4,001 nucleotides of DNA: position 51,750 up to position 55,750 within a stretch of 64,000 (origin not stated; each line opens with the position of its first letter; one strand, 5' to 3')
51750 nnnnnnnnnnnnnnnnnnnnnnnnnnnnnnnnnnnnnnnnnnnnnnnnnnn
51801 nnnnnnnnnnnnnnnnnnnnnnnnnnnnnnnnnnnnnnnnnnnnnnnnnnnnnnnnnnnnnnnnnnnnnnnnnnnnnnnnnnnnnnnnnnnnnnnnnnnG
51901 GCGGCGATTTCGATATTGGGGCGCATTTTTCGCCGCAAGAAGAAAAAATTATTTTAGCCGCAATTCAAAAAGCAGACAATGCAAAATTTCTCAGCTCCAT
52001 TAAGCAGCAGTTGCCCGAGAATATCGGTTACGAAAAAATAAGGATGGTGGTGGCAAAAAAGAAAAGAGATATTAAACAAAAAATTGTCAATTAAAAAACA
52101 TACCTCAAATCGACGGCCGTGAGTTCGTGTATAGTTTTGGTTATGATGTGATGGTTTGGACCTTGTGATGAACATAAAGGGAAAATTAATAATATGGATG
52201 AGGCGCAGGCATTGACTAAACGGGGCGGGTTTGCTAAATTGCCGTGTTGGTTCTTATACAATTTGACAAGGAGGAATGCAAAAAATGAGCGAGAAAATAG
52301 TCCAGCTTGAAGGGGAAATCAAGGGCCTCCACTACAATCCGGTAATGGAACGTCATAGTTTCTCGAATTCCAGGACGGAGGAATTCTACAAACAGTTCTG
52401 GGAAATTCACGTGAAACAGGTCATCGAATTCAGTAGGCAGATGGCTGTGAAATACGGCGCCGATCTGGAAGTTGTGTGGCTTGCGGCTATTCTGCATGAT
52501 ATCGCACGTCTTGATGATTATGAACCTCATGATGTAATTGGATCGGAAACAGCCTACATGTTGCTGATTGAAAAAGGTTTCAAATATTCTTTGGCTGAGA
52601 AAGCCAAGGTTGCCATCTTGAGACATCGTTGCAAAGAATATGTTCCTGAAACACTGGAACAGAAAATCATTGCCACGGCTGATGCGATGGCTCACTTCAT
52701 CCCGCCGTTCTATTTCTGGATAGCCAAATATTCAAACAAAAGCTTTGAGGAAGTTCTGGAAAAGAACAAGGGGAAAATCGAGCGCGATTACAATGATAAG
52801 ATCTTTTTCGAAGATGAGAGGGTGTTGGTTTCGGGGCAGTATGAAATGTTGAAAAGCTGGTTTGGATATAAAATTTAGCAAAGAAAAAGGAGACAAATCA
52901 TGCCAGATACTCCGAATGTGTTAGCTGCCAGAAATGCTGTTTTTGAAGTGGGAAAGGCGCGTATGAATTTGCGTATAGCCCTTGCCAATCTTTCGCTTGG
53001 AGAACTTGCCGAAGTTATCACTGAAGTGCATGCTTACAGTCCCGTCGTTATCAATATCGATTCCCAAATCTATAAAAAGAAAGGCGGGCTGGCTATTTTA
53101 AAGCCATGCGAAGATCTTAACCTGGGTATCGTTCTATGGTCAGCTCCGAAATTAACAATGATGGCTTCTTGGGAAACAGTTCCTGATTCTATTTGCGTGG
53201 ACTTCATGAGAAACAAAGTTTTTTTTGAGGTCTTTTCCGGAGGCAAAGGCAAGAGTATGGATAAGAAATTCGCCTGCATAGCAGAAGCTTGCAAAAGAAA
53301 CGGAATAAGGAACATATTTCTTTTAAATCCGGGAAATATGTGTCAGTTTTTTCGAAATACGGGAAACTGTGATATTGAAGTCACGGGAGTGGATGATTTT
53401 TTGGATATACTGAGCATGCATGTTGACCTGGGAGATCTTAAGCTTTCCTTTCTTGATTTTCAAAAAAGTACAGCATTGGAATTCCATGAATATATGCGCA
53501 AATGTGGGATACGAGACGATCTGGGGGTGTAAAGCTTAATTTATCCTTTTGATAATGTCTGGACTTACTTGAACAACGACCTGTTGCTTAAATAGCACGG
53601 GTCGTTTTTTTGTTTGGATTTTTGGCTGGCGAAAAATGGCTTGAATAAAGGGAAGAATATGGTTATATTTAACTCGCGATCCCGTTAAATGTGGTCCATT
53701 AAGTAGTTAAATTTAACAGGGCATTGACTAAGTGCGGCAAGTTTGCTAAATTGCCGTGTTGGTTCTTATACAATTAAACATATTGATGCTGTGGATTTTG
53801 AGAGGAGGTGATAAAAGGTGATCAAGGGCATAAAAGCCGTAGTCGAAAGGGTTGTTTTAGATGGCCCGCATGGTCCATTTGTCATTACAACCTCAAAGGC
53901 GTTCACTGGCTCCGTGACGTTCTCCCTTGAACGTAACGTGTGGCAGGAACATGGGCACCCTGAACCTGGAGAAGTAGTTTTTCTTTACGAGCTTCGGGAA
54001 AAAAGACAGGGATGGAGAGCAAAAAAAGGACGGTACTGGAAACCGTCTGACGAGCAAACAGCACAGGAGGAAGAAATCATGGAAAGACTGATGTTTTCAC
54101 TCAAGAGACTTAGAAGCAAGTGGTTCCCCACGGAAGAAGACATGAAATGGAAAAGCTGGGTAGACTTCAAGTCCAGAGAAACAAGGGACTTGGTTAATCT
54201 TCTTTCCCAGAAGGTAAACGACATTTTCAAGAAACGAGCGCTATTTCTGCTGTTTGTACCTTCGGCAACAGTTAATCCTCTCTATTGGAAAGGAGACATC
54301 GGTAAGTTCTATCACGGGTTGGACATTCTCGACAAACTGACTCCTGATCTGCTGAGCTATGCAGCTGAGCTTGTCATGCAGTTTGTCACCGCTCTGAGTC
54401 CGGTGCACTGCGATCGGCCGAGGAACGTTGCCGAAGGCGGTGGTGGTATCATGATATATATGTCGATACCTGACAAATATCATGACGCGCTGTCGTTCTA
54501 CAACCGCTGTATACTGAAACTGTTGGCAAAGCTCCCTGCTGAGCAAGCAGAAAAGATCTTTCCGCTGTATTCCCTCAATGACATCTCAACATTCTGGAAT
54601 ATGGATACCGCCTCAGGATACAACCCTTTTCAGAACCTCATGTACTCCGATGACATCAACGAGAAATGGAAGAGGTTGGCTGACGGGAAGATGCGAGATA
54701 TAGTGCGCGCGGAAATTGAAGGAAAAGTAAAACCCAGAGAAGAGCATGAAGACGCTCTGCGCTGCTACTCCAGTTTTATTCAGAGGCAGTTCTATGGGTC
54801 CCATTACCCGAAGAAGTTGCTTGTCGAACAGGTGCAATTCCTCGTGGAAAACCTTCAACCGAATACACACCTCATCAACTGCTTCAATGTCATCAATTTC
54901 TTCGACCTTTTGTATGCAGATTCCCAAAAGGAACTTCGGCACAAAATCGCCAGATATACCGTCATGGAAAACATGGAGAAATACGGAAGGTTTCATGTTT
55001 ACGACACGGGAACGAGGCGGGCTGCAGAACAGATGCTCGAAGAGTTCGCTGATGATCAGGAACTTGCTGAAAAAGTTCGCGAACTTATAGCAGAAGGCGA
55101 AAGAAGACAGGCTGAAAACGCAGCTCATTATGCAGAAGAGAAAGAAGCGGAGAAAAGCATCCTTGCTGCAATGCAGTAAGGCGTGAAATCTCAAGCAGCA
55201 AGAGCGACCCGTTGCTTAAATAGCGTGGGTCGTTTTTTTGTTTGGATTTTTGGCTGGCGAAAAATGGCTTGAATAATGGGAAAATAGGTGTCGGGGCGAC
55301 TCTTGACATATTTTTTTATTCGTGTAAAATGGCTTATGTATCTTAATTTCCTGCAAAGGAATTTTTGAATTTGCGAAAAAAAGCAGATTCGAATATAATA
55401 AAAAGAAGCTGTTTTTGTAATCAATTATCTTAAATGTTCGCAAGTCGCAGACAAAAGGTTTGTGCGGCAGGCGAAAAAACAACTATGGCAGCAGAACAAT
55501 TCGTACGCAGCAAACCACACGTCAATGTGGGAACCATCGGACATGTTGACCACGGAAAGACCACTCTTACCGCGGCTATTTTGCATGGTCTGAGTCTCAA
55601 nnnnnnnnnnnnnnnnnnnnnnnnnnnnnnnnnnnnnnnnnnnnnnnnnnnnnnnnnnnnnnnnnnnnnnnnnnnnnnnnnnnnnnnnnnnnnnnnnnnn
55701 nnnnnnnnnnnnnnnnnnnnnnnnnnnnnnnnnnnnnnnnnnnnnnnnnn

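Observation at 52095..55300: Higher-GC three-gene island (HD hydrolase, 210-aa and 453-aa unknowns) built from duplicated promoter and terminator modules, sitting directly upstream of tuf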

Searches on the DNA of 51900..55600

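Call 53: search_rna_families(source=window, start=51900, end=55600, threshold=evalue, max_evalue=1)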
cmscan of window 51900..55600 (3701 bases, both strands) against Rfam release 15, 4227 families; matches with E-value up to 1: 1.
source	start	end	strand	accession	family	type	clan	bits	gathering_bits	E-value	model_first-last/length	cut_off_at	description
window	53231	53336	+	RF00117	C0719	Gene; sRNA;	-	16.6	50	0.6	83-211/222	no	C0719 RNA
